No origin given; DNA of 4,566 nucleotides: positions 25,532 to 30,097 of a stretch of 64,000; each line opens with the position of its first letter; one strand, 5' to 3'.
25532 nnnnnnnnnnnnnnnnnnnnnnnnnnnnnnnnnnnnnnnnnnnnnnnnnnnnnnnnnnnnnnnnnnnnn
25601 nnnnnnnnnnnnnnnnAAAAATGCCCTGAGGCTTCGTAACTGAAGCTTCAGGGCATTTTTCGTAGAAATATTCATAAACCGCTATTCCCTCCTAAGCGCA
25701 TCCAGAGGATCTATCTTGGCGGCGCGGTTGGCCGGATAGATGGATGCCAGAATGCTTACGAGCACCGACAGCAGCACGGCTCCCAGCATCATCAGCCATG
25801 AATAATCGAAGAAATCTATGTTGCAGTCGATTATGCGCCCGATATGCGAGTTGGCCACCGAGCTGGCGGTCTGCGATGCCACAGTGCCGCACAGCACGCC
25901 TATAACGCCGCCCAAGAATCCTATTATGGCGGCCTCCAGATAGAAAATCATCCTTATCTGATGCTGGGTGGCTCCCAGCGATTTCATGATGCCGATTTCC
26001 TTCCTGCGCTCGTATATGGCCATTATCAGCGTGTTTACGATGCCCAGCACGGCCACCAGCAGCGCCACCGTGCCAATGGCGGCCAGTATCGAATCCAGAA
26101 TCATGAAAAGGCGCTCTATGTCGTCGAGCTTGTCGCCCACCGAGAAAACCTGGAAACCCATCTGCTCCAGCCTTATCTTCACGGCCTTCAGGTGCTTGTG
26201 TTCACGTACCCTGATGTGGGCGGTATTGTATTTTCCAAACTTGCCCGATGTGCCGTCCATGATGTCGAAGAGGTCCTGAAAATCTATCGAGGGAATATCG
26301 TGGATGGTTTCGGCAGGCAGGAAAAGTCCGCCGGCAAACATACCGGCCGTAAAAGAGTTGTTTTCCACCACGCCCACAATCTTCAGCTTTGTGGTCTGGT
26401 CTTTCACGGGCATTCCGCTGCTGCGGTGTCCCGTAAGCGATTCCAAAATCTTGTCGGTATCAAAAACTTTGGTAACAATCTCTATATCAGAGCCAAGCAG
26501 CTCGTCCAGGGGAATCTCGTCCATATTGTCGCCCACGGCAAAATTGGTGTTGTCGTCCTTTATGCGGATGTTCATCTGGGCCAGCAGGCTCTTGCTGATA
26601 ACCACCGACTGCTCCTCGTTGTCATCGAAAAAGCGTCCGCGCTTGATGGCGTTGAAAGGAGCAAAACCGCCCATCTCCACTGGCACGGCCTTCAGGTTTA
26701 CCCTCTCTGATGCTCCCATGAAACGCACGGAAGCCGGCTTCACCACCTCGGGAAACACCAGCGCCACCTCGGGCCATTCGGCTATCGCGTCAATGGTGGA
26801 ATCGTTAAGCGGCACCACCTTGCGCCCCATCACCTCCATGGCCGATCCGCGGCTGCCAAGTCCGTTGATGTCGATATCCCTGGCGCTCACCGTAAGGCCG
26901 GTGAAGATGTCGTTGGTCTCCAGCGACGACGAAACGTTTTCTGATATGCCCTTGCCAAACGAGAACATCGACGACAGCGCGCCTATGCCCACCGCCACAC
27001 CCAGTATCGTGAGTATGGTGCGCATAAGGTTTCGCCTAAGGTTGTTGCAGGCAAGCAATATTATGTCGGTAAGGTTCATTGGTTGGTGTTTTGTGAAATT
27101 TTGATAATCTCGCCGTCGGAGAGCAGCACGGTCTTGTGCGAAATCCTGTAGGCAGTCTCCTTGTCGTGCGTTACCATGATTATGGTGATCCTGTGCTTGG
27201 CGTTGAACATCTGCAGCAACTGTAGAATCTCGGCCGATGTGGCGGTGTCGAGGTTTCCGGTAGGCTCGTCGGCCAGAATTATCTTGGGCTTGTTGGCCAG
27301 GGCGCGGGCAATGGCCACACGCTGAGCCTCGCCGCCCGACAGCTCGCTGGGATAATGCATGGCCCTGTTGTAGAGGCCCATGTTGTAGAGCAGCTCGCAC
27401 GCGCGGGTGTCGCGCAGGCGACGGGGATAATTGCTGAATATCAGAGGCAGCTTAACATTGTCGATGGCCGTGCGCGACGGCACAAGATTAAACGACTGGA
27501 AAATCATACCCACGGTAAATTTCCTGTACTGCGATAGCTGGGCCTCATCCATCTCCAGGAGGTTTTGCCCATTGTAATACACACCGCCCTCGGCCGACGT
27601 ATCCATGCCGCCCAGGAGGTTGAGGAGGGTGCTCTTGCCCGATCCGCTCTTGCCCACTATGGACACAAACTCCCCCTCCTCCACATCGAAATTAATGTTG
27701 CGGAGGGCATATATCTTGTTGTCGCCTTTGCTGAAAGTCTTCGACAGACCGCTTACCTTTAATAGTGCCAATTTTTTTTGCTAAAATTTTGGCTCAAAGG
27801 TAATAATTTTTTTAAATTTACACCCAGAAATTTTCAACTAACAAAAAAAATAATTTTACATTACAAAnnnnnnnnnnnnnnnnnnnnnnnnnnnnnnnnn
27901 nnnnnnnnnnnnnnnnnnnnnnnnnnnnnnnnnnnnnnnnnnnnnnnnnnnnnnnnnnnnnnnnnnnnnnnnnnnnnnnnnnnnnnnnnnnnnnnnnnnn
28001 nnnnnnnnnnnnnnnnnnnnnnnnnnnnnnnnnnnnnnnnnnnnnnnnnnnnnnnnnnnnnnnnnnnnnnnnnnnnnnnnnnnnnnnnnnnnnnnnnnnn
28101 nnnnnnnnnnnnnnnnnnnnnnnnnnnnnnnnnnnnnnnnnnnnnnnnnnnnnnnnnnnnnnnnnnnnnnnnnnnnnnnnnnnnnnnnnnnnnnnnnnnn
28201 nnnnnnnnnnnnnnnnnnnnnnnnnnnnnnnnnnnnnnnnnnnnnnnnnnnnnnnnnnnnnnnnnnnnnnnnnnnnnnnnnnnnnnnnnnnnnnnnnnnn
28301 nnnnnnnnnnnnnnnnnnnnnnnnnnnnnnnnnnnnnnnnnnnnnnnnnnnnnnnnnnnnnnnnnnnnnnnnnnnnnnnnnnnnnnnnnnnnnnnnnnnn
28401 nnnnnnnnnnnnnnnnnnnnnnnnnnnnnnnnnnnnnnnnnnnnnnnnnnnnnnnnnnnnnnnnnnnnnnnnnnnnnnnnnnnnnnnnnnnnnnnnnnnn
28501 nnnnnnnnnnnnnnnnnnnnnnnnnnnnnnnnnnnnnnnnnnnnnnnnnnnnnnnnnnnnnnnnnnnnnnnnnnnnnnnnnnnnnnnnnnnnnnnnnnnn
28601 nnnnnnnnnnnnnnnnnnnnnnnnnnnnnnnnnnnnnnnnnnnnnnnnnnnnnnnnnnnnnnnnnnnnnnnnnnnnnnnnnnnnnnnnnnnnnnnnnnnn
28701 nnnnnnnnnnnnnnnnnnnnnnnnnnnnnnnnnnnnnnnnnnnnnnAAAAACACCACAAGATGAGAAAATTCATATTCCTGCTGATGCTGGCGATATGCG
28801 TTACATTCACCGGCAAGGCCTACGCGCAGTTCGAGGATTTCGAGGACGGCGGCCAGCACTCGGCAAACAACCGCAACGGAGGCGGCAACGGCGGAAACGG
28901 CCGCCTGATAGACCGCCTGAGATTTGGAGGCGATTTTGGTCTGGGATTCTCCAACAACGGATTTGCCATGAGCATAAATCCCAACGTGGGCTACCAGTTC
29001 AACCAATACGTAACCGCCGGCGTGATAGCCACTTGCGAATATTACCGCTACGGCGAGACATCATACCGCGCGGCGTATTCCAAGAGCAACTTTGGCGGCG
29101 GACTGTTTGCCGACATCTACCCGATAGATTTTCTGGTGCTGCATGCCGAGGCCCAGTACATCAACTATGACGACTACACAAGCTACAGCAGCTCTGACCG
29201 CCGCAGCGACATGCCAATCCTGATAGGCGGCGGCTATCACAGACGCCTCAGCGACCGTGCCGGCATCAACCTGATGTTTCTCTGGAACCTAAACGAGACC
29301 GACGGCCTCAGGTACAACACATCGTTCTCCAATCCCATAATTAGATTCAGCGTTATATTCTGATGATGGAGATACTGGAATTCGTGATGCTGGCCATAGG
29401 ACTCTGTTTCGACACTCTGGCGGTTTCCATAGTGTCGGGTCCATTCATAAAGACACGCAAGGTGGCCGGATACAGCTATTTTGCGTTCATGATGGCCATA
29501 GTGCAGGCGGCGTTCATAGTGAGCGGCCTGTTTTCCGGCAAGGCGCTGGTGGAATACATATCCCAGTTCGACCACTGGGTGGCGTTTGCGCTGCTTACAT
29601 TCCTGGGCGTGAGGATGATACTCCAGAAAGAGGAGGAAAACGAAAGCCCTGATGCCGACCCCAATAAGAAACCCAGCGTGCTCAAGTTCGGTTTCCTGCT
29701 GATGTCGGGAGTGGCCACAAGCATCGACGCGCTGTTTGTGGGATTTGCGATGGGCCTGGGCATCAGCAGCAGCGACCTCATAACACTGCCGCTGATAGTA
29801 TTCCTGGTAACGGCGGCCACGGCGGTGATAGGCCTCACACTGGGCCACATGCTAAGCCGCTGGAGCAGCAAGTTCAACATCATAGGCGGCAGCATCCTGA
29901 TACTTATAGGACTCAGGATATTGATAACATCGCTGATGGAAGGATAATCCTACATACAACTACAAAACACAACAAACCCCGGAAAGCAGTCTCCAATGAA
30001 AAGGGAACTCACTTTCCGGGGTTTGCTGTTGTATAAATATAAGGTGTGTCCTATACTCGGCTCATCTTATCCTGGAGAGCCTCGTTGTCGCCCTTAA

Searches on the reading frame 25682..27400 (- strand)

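Call 52: search_protein_families(library=pfam, proteins=[window:25682-27400:-], max_evalue=0.001)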
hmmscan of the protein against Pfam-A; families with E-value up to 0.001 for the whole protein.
window:25682-27400:- (572 aa): 2 families
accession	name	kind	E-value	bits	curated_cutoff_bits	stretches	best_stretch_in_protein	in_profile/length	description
PF02687.27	FtsX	-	3.9e-25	88.7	25.5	1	441-565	2-120/120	FtsX-like permease C-terminal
PF12704.14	MacB_PCD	-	1.3e-14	55.5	27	1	128-412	1-205/207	MacB-like periplasmic core domain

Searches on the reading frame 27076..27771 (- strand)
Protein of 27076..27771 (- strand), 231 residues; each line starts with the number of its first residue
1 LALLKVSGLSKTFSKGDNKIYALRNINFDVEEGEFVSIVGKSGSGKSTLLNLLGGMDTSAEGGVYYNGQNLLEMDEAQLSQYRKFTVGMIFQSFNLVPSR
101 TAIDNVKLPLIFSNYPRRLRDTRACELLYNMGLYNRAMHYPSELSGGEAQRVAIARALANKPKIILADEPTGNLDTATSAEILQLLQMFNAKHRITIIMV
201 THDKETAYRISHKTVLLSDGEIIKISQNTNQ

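Call 52: search_protein_families(library=pfam, proteins=[window:27076-27771:-], max_evalue=0.001)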
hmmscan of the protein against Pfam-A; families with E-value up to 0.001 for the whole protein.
window:27076-27771:- (231 aa): 7 families
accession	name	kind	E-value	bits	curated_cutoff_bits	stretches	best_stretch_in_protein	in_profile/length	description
PF00005.33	ABC_tran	-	5.2e-33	115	25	1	23-171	1-136/137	ABC transporter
PF13304.12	AAA_21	-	8.8e-07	29.7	27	0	36-61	2-30/304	AAA domain, putative AbiEii toxin, Type IV TA system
PF02463.25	SMC_N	-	6.2e-06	26.2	40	0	25-209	17-204/220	RecF/RecN/SMC N terminal domain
PF13555.12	AAA_29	-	0.00034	20.7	27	1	28-50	17-39/61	P-loop containing region of AAA domain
PF00795.27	CN_hydrolase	-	0.0007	19.4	23.2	0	175-222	56-103/256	Carbon-nitrogen hydrolase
PF03193.22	RsgA_GTPase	-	0.00079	19.7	30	0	27-58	101-131/174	RsgA GTPase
PF13401.12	AAA_22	-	0.0009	20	27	0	33-200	5-121/130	AAA domain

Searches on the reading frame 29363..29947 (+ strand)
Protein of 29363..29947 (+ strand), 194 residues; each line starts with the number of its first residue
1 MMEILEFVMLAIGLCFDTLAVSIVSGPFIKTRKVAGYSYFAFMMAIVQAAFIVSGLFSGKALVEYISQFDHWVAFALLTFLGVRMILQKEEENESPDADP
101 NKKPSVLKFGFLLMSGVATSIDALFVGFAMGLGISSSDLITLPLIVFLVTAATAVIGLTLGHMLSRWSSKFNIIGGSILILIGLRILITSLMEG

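Call 53: search_protein_families(library=pfam, proteins=[window:29363-29947:+], max_evalue=0.001)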
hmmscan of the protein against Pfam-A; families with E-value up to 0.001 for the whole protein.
window:29363-29947:+ (194 aa): 1 family
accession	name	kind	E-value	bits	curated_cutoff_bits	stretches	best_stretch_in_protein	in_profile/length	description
PF02659.21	Mntp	-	2e-30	106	24.4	1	38-187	8-152/152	Putative manganese efflux pump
